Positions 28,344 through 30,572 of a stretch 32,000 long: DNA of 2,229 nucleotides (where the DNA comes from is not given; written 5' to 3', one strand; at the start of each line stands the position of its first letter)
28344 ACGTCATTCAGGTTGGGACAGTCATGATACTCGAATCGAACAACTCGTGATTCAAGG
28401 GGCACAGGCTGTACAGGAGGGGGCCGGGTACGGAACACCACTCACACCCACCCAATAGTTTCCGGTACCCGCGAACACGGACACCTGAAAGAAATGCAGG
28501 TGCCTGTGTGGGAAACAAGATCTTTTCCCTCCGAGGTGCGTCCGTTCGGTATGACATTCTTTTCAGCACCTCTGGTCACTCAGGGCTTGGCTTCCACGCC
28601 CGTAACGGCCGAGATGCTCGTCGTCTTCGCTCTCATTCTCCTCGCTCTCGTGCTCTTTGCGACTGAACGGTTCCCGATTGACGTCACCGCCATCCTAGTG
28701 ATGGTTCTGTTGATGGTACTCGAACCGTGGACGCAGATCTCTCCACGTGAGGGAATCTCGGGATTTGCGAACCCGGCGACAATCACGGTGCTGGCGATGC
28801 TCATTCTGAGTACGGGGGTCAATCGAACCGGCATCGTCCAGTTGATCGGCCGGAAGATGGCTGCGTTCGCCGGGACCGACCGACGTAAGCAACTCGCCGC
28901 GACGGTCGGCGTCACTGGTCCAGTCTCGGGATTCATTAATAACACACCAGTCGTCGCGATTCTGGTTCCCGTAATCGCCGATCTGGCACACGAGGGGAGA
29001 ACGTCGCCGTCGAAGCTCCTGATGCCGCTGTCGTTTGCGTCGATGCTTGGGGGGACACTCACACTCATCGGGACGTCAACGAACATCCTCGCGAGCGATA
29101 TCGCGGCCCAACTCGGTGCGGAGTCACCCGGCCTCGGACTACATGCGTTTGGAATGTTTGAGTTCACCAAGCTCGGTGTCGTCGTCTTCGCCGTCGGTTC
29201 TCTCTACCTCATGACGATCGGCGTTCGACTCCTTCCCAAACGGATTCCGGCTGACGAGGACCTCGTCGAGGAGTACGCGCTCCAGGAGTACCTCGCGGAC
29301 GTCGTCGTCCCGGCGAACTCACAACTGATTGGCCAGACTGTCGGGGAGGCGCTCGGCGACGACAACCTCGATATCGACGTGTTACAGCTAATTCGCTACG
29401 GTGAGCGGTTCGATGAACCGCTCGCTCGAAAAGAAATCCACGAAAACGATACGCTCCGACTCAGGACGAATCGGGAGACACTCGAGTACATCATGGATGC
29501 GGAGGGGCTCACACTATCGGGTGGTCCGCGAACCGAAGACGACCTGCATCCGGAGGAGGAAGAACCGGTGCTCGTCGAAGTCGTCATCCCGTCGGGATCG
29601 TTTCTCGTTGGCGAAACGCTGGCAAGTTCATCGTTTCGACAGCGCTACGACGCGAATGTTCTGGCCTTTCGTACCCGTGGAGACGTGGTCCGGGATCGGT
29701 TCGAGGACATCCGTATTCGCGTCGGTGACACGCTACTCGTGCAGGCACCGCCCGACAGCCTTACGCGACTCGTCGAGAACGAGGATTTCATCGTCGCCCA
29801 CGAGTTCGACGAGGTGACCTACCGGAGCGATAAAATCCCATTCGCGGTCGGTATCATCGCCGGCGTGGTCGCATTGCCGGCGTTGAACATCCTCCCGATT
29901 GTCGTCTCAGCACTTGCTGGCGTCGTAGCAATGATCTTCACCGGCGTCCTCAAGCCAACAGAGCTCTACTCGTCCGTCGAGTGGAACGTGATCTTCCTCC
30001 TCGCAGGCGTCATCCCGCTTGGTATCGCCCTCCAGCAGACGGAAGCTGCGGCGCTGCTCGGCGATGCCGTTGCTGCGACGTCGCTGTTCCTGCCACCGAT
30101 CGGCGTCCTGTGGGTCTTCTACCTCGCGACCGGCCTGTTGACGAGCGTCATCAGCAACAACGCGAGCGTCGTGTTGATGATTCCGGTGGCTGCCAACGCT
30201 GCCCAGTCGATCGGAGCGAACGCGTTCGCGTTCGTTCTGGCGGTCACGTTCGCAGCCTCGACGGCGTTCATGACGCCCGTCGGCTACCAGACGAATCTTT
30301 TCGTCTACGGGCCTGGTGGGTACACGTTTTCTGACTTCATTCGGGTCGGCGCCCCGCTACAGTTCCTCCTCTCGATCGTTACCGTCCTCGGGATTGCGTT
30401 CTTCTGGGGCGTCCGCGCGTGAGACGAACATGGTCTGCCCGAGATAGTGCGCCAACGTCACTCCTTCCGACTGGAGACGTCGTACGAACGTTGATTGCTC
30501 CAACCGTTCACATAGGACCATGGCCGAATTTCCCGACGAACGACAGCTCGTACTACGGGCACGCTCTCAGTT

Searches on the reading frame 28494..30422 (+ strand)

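Call 6: search_protein_families(library=pfam, proteins=[window:28494-30422:+], max_evalue=0.001)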
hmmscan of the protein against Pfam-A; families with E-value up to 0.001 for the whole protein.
window:28494-30422:+ (642 aa): 3 families
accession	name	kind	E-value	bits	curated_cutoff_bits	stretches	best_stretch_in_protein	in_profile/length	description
PF03600.22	CitMHS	-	1.8e-83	280.8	31.9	1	52-584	1-335/336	Citrate transporter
PF00939.25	Na_sulph_symp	-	2e-20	73.7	27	2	472-639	296-467/472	Sodium:sulfate symporter transmembrane region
PF02080.26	TrkA_C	-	1.6e-16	60.4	27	1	360-426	1-66/71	TrkA-C domain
